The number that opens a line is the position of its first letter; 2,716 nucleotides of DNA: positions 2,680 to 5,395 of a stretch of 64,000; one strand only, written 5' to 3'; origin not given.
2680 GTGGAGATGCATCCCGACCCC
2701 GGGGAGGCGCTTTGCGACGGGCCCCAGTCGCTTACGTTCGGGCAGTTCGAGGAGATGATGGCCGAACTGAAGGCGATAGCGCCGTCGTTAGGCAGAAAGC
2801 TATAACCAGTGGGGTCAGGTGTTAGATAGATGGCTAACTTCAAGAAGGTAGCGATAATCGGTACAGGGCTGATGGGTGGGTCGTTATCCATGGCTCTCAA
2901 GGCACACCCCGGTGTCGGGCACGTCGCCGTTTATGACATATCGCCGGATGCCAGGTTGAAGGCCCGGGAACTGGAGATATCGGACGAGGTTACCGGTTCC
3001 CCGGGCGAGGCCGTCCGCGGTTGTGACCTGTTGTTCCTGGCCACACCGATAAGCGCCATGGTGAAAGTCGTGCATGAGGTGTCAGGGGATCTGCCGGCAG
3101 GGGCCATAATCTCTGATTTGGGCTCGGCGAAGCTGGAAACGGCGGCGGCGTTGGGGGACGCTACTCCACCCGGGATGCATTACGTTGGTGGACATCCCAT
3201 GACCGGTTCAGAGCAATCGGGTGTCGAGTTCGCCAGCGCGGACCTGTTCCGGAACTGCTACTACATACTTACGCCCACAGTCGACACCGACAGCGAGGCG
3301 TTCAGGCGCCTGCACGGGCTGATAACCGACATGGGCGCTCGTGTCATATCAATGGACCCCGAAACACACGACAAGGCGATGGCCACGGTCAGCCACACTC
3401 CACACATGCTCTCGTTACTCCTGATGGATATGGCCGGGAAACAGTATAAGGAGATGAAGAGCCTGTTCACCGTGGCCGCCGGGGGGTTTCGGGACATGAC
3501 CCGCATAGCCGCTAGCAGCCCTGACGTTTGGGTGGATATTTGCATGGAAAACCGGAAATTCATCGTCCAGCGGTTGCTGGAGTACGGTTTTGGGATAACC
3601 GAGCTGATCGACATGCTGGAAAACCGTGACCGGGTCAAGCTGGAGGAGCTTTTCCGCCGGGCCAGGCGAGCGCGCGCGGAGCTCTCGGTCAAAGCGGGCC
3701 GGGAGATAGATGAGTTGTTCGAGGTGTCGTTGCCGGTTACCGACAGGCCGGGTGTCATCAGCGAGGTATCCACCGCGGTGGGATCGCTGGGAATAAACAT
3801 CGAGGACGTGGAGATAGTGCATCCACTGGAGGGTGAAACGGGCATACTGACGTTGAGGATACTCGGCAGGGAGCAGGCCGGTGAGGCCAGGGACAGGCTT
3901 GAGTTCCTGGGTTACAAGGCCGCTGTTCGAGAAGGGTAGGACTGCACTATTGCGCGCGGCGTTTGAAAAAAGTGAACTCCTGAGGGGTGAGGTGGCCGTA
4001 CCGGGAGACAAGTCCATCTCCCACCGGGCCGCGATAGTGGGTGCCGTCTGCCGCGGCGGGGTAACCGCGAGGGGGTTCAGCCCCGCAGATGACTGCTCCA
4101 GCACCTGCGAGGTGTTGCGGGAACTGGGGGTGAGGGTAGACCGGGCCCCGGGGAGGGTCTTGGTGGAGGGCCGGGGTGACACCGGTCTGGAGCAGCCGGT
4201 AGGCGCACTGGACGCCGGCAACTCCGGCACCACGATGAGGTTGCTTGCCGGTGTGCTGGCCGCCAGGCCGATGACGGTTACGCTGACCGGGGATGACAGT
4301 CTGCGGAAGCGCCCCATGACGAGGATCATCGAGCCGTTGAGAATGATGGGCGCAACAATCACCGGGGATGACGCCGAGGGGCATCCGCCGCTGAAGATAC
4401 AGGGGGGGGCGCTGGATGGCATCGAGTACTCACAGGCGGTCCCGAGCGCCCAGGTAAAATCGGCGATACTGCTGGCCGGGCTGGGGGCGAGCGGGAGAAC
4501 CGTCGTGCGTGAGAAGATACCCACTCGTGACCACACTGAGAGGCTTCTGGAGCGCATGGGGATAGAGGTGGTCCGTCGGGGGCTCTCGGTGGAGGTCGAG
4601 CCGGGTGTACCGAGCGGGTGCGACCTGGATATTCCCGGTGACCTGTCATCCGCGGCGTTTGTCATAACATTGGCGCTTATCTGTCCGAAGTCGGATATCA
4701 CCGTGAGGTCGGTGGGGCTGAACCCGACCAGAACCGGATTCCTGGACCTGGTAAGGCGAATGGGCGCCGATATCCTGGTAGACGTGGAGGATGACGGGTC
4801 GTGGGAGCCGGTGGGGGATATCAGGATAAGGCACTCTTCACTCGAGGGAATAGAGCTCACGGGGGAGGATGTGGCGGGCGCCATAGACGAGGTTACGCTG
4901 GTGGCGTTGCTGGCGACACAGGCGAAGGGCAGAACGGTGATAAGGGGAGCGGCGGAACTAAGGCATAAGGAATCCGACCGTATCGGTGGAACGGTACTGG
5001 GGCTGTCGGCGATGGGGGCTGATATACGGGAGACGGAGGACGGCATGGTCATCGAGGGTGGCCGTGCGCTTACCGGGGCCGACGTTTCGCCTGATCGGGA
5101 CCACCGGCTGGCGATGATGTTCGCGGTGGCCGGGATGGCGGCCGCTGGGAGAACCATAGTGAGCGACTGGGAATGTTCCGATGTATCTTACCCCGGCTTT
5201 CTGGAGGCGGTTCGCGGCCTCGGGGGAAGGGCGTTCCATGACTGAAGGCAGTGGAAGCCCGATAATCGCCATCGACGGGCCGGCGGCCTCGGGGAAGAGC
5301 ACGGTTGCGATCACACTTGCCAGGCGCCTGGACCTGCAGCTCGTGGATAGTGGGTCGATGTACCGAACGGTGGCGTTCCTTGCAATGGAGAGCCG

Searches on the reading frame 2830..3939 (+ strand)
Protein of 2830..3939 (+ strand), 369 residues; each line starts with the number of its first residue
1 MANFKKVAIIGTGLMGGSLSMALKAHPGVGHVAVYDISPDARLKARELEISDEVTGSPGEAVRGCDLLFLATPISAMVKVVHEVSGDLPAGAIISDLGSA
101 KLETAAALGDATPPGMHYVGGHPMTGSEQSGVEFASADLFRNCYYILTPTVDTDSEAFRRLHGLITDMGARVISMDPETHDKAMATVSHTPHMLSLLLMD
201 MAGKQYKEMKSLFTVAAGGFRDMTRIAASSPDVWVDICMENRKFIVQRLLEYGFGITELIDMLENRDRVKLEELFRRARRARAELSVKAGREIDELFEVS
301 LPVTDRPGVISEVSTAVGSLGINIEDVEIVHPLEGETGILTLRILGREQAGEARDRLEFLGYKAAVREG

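Call 78: search_protein_families(library=pfam, proteins=[window:2830-3939:+], max_evalue=1e-8)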
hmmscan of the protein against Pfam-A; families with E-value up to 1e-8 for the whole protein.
window:2830-3939:+ (369 aa): 2 families
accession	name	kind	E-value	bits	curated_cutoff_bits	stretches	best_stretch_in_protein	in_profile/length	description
PF02153.23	PDH_N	-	1.3e-34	119.4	26.5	1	21-173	3-153/154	Prephenate dehydrogenase, nucleotide-binding domain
PF20463.3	PDH_C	-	2e-24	86.3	22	1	176-276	1-101/102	Prephenate dehydrogenase, dimerization domain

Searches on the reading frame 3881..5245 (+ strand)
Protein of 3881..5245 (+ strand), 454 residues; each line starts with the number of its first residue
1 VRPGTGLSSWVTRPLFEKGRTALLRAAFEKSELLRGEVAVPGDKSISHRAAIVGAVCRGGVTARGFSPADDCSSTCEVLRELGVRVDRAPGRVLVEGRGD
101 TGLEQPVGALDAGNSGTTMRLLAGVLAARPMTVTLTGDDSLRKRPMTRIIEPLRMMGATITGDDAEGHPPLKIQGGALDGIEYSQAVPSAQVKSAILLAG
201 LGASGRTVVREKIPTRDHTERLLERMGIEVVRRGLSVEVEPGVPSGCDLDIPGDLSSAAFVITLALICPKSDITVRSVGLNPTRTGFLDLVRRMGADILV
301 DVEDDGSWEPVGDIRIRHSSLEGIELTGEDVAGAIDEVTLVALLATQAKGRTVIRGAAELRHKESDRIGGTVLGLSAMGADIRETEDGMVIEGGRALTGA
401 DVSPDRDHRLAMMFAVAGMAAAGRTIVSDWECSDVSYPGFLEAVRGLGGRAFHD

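Call 78: search_protein_families(library=pfam, proteins=[window:3881-5245:+], max_evalue=1e-8)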
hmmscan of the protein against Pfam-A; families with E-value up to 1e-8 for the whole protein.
window:3881-5245:+ (454 aa): 1 family
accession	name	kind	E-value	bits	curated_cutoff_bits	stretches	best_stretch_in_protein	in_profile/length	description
PF00275.25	EPSP_synthase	-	3.2e-109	365.9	22.8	1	30-442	3-415/417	EPSP synthase (3-phosphoshikimate 1-carboxyvinyltransferase)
